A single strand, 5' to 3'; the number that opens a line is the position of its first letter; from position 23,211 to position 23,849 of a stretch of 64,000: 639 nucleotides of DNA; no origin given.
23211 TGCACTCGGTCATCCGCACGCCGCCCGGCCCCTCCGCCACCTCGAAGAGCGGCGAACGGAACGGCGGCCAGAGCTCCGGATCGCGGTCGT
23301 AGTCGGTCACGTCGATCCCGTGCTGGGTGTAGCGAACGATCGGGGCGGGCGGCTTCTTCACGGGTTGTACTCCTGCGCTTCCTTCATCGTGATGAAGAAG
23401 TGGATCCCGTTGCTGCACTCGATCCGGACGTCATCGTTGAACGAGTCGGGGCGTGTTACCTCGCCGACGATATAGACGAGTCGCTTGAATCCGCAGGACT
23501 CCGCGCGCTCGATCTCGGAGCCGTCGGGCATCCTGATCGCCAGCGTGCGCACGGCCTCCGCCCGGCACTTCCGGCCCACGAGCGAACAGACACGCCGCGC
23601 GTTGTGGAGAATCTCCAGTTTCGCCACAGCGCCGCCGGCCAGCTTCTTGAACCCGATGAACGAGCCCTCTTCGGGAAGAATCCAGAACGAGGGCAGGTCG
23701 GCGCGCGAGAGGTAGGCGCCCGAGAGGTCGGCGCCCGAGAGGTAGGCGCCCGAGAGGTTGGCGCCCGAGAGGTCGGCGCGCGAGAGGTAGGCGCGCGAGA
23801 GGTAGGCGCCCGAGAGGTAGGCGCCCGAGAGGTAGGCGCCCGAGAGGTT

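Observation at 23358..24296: Idealised consensus pentapeptide-repeat protein encoded by 33 near-identical 15-bp units (candidate DNA mimic)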

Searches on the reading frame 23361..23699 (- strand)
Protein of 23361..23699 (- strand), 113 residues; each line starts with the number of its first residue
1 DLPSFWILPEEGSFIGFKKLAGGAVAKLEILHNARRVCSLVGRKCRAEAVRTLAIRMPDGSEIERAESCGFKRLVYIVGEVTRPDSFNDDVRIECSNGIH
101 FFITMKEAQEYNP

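Call 11: search_solved_structures(query=window:23361-23699:-, max_evalue=10)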
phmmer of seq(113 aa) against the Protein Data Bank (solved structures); distinct sequences matched with E-value up to 10: 1.
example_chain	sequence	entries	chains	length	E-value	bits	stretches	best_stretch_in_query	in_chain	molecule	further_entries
9s9x_A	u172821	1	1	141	0.57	13.5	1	32-71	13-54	Actin nucleation-promoting factor WAS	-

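Call 13: search_dna_similar(query=window:23361-23699:-, collection=phages, mode=protein, max_evalue=0.001, max_rows=40)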
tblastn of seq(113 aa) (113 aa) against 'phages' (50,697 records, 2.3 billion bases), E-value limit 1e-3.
Records with a match: 158; places in all: 158; records where one place covers at least 80% of the query: 158.
Best place of each record, by identity: <60% 158.
By first word of the organism name: Mycobacterium 152; Synechococcus 2; Bacteriophage 1; Ralstonia 1; Rhizobium 1; Thiohalocapsa 1.
By host as written in the record: Mycobacterium smegmatis mc2 155 108; Mycobacterium smegmatis mc#155 17; Mycobacterium smegmatis mc2155 17; Mycobacterium sp. 6; Synechoccus sp. 2; - 2; Mycobacterium 2; Ralstonia pseudosolanacearum (NCPPB 4694) 1; and 3 more.
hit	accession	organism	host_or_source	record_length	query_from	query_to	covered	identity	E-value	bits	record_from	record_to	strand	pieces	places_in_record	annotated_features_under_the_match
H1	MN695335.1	Synechococcus phage B23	Synechoccus sp.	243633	2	111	97%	45.5%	9e-26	105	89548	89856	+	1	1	pentapeptide repeat family protein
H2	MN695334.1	Synechococcus phage B3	Synechoccus sp.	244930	2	111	97%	45.5%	9e-26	105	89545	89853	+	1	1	pentapeptide repeat family protein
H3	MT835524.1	Bacteriophage sp.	human fecal samples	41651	9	111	91%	44.8%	7e-16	77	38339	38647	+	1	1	record has no annotation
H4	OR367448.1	Ralstonia phage BOESR1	Ralstonia pseudosolanacearum (NCPPB ...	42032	11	113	91%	41.1%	3e-11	64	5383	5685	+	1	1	hypothetical protein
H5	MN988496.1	Rhizobium phage RHph_TM3_3_14B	Rhizobium etli T3_14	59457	7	111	93%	40.2%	2e-12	67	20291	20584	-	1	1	pentapeptide repeat-containing protein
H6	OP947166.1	Thiohalocapsa phage LS06-2018-MD04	-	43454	9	111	91%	41.0%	5e-9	57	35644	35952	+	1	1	RNA-binding protein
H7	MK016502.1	Mycobacterium phage Pat3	Mycobacterium smegmatis mc2 155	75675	9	111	91%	39.0%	4e-12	66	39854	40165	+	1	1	56: hypothetical protein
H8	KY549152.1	Mycobacterium phage Maxxinista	Mycobacterium smegmatis mc#155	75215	9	111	91%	38.1%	3e-12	67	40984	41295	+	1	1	pentapeptide repeat protein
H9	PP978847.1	Mycobacterium phage Teaspoon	Mycobacterium smegmatis mc2155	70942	9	111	91%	38.1%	4e-12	67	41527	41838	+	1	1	59: pentapeptide repeat protein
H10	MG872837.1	Mycobacterium phage Gage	Mycobacterium smegmatis mc2155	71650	9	111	91%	38.1%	4e-12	67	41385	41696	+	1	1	60: pentapeptide repeat protein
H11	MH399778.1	Mycobacterium phage Icee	Mycobacterium smegmatis mc2 155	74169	9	111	91%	38.1%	4e-12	67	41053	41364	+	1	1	58: pentapeptide repeat protein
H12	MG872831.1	Mycobacterium phage Asriel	Mycobacterium smegmatis mc2155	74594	9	111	91%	38.1%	4e-12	67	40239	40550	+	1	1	58: pentapeptide repeat protein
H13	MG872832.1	Mycobacterium phage Barbarian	Mycobacterium smegmatis mc2155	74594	9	111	91%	38.1%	4e-12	67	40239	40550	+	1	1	58: pentapeptide repeat protein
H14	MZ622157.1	Mycobacterium phage Wiggin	Mycobacterium smegmatis mc2 155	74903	9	111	91%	38.1%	4e-12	67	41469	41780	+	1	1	60: pentapeptide repeat protein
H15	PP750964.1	Mycobacterium Phage BigBubba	Mycobacterium smegmatis mc2 155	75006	9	111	91%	38.1%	4e-12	67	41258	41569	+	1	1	59: pentapeptide repeat protein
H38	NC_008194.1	Mycobacterium phage 244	Mycobacterium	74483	9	111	91%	38.1%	4e-12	66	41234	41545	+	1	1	gp59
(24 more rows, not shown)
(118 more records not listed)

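Call 14: find_homologous_proteins(query=window:23361-23699:-, max_evalue=0.001)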
Query seq(113 aa) (113 aa): 17 proteins with E <= 0.001 among 19 candidates.
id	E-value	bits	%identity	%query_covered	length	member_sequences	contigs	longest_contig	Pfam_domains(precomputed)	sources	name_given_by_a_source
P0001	1.7e-36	143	78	72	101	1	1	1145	PF19062.6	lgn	-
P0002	4.7e-35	138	60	98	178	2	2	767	PF19062.6,PF00805.29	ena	-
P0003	2.5e-30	123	59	98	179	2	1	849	PF19062.6,PF00805.29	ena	-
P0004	8.6e-30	121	55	97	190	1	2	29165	PF19062.6,PF00805.29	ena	-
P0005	4.0e-28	116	53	96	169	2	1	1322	PF19062.6,PF13576.13,PF00805.29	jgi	jgi:hypothetical protein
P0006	8.6e-27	111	55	98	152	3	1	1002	PF19062.6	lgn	-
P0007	1.2e-26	111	55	98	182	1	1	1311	PF19062.6,PF00805.29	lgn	-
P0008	1.3e-25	108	58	93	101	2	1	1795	PF19062.6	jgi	-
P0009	3.1e-25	106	75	58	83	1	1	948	PF19062.6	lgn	-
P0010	1.6e-24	104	53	97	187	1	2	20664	PF19062.6,PF00805.29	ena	-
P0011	4.5e-24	103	50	98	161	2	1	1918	PF19062.6,PF00805.29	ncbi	-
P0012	5.9e-24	102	50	98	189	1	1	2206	PF19062.6,PF13576.13,PF13599.14,PF00805.29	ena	-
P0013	8.6e-22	95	54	93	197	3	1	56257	PF19062.6,PF13576.13,PF00805.29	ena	-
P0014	1.1e-20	92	51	95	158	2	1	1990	PF19062.6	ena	-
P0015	7.3e-20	89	48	95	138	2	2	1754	PF19062.6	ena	-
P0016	2.0e-16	78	47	91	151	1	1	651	PF19062.6,PF00805.29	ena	-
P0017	8.0e-15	73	48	88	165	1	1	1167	PF19062.6,PF00805.29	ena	-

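Call 15: get_annotated_region(hit=H38, flank=4000)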
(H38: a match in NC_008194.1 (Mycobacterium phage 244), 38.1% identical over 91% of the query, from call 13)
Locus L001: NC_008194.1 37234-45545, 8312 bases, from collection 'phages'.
description: Mycobacterium phage 244, complete genome.
organism: Mycobacterium phage 244 (NCBI taxid 2902792)
taxonomy: Viruses; Duplodnaviria; Heunggongvirae; Uroviricota; Caudoviricetes; Kostyavirus; Kostyavirus kv244
host: Mycobacterium; source: -; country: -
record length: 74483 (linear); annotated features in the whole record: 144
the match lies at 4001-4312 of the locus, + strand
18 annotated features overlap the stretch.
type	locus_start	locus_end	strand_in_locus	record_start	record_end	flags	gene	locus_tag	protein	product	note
CDS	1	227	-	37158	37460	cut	-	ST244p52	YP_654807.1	gp52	-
CDS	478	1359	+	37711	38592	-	-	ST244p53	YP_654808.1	gp53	-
CDS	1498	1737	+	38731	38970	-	-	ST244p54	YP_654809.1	gp54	-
CDS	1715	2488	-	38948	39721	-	-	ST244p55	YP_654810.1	gp55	-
CDS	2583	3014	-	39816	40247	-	-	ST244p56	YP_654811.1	transcriptional repressor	-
CDS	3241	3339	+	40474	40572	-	-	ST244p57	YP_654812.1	gp57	-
CDS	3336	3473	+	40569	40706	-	-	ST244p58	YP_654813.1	gp58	-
CDS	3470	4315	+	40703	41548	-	-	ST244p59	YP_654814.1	gp59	-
CDS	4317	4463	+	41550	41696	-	-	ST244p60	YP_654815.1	gp60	-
CDS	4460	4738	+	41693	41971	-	-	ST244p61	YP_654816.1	gp61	-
CDS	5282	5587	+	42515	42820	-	-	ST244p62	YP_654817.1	gp62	-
CDS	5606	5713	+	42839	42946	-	-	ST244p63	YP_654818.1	gp63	-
CDS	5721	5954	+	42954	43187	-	-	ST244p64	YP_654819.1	gp64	-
CDS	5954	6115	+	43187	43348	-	-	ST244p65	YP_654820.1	gp65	-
CDS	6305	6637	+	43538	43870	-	-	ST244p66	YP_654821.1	secreted protein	-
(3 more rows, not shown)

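Call 16: get_annotated_region(hit=H4, flank=4000)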
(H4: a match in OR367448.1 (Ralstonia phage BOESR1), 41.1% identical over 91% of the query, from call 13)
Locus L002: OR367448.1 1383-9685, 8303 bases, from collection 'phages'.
description: Ralstonia phage BOESR1, complete genome.
organism: Ralstonia phage BOESR1 (NCBI taxid 3034917)
taxonomy: Viruses; Duplodnaviria; Heunggongvirae; Uroviricota; Caudoviricetes; Autographiviridae; Gyeongsanvirus
host: Ralstonia pseudosolanacearum (NCPPB 4694); source: -; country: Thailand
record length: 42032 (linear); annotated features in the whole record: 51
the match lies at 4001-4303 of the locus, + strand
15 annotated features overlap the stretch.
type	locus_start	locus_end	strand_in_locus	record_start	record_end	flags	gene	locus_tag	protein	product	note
CDS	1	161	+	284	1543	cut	-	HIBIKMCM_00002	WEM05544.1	terminase large subunit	-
CDS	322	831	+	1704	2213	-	-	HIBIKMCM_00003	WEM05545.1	homing endonuclease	-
CDS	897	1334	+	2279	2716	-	-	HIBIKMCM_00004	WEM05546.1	terminase large subunit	-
CDS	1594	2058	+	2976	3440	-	-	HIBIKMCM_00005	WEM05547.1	hypothetical protein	-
CDS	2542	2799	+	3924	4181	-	-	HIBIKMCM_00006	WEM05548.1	hypothetical protein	-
CDS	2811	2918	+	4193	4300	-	-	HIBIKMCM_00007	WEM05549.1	hypothetical protein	-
CDS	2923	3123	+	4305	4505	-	-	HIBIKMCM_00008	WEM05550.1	hypothetical protein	-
CDS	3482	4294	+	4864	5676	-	-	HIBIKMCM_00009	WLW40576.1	hypothetical protein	-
CDS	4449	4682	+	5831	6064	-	-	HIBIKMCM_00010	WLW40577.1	hypothetical protein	-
CDS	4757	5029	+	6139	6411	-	-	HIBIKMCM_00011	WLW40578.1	hypothetical protein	-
CDS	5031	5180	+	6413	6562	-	-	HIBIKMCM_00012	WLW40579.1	hypothetical protein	-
CDS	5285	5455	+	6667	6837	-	-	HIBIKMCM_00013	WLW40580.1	hypothetical protein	-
CDS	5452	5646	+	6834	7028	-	-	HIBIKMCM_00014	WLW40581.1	hypothetical protein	-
CDS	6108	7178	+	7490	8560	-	-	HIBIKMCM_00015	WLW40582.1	integrase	-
CDS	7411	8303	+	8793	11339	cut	-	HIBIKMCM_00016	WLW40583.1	RNA polymerase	-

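Call 17: get_annotated_region(hit=H1, flank=4000)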
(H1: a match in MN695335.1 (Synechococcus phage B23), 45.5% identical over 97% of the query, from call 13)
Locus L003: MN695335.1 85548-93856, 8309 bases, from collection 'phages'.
description: Synechococcus phage B23, complete genome.
organism: Synechococcus phage B23 (NCBI taxid 2674977)
taxonomy: Viruses; Duplodnaviria; Heunggongvirae; Uroviricota; Caudoviricetes; Kyanoviridae
host: Synechoccus sp.; source: -; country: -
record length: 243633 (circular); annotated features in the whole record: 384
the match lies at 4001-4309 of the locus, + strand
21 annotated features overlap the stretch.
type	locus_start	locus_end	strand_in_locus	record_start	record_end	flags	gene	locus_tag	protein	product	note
CDS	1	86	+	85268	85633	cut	-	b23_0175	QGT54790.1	hypothetical protein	gp175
CDS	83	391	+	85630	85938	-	-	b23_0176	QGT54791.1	hypothetical protein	gp176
CDS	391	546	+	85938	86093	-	-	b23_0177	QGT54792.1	hypothetical protein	gp177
CDS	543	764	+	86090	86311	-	-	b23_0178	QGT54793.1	hypothetical protein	gp178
CDS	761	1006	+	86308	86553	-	-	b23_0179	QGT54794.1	hypothetical protein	gp179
CDS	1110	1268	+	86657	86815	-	-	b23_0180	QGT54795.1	hypothetical protein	gp180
CDS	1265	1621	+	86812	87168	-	-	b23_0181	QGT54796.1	pentapeptide repeat family protein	gp181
CDS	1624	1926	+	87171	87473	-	-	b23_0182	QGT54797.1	hypothetical protein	gp182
CDS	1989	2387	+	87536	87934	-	-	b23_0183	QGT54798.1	hypothetical protein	gp183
CDS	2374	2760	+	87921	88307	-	-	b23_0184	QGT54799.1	hypothetical protein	gp184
CDS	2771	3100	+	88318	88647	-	-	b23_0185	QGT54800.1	hypothetical protein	gp185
CDS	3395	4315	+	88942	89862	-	-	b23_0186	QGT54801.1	pentapeptide repeat family protein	gp186; Phage pentapeptide repeat family protein (ACLAME 560)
CDS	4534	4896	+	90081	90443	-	-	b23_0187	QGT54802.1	hypothetical protein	gp187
CDS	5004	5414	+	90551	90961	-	-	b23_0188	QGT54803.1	hypothetical protein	gp188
CDS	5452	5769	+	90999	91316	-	-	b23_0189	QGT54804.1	hypothetical protein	gp189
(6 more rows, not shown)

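Call 33: search_protein_representatives(protein=window:23361-23699:-)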
Query: 113 residues. Proteins with E-value up to 0.001 (for the whole library): 2896; up to 1e-10: 1041; up to 1e-30: 2. The best 150 are listed.
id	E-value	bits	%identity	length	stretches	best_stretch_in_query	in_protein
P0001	5.3e-37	142.5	79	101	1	33-113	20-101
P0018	6.6e-31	122.9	59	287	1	2-111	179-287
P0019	1.2e-29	118.8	52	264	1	2-112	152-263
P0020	6.8e-29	116.4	55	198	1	2-111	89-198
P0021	4.5e-28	113.8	53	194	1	1-112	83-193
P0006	2.7e-27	111.2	56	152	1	2-111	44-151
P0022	3.2e-27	111.0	55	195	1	2-111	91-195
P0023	5.1e-27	110.4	53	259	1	8-111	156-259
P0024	7.6e-27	109.8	54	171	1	1-111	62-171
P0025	1.5e-26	108.9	51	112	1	4-111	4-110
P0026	1.6e-26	108.7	53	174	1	6-111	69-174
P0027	2.1e-26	108.4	49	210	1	5-112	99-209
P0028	3.3e-26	107.8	52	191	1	2-111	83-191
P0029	4.5e-26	107.3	59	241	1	7-111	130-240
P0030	7.0e-26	106.7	56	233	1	2-111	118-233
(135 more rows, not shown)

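Call 45: search_protein_families(library=ncbifam, proteins=[window:23361-23699:-], max_evalue=0.1)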
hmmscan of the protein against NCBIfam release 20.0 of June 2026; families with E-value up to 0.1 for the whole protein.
window:23361-23699:- (113 aa): 0 families

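Call 46: predict_structure(alignment_id=A2)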
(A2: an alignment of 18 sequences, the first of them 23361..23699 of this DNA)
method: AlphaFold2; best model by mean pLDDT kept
length: 113 residues; sequences in the alignment: 18
mean_pLDDT: 89.8   pTM: 0.84
mean pLDDT of the five models: 89.8, 88.6, 87.8, 87.4, 87.1
residues with pLDDT >= 90: 78; 70-90: 29; 50-70: 3; < 50: 3
segments of 3 or more residues with pLDDT < 50: 1-3
pLDDT, mean of each block of 10 residues (from residue 1): 65 95 97 91 89 98 95 93 93 82 93 80
secondary structure, 60 per line:
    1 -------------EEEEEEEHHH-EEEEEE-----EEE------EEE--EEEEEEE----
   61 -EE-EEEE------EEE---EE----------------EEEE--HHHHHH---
elements in order: E14-20 E25-30 E36-38 E45-47 E50-56 E65-68 E75-77 E99-102 H105-110

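Call 48: fold_search(model_id=the predicted structure, library=pdb)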
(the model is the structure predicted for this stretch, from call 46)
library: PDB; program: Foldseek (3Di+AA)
matches with E <= 10: 207; with E <= 0.001: 0
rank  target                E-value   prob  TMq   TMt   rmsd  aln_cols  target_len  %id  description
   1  1pz7_B                1.4e+00  0.02  0.13  0.10  12.9       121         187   10  Modulation of agrin function by alternative splicing and Ca2+ binding (released 2004-04-13)
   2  8j07_k3               1.5e+00  0.08  0.19  0.06  13.3        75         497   11  96nm repeat of human respiratory doublet microtubule and associated axonemal complexes (released 2023-07-26)
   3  7r73_A                1.5e+00  0.02  0.12  0.11  14.0       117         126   13  Crystal structure of llama VHH antibody D7 in complex with HIV-1 gp120 core (released 2022-03-30)
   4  9f1i_H                1.6e+00  0.04  0.18  0.11  12.9       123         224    8  Crystal structure of a first-in-class antibody for alpha-1,6-fucosylated prostate-specific antigen, target bound (released 2024-07-31)
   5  3fqm_B                1.7e+00  0.07  0.22  0.17   8.5       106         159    9  Crystal structure of a novel dimeric form of HCV NS5A domain I protein (released 2009-03-10)
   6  2f0c_B                1.7e+00  0.04  0.19  0.15  13.5       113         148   10  Structure of the Receptor Binding Protein (ORF49, bbp) from lactophage tp901-1 (released 2006-03-28)
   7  1pz7_A                1.7e+00  0.02  0.13  0.10  12.9       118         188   11  Modulation of agrin function by alternative splicing and Ca2+ binding (released 2004-04-13)
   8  6vac_B                1.8e+00  0.04  0.21  0.11  12.6       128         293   10  Mouse retromer (VPS26/VPS35/VPS29) heterotrimer (released 2020-02-19)
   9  2f0c_A                2.0e+00  0.04  0.20  0.16  13.4       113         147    9  Structure of the Receptor Binding Protein (ORF49, bbp) from lactophage tp901-1 (released 2006-03-28)
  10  2jd4_A                2.1e+00  0.03  0.19  0.08  15.1       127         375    9  Mouse laminin alpha1 chain, domains LG4-5 (released 2007-02-27)
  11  8f6v_A                2.5e+00  0.02  0.14  0.13  15.0       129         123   12  Crystal Structure of Nanobody VHH108 Bound to Its Antigen PA14 Cif (released 2024-03-13)
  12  3da0_A                2.6e+00  0.04  0.23  0.20  14.2       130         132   10  Crystal structure of a cleaved form of a chimeric receptor binding protein from Lactococcal phages subspecies TP901-1  (released 2009-06-09)
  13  4hep_A                2.6e+00  0.04  0.19  0.14  13.5       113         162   10  Complex of lactococcal phage TP901-1 with a llama vHH (vHH17) binder (nanobody) (released 2013-03-20)
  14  4v96_Bd               2.6e+00  0.04  0.20  0.15  13.7       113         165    8  The structure of a 1.8 MDa viral genome injection device suggests alternative infection mechanisms (released 2014-07-09)
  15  3da0_B                2.6e+00  0.03  0.20  0.17  14.3       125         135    9  Crystal structure of a cleaved form of a chimeric receptor binding protein from Lactococcal phages subspecies TP901-1  (released 2009-06-09)
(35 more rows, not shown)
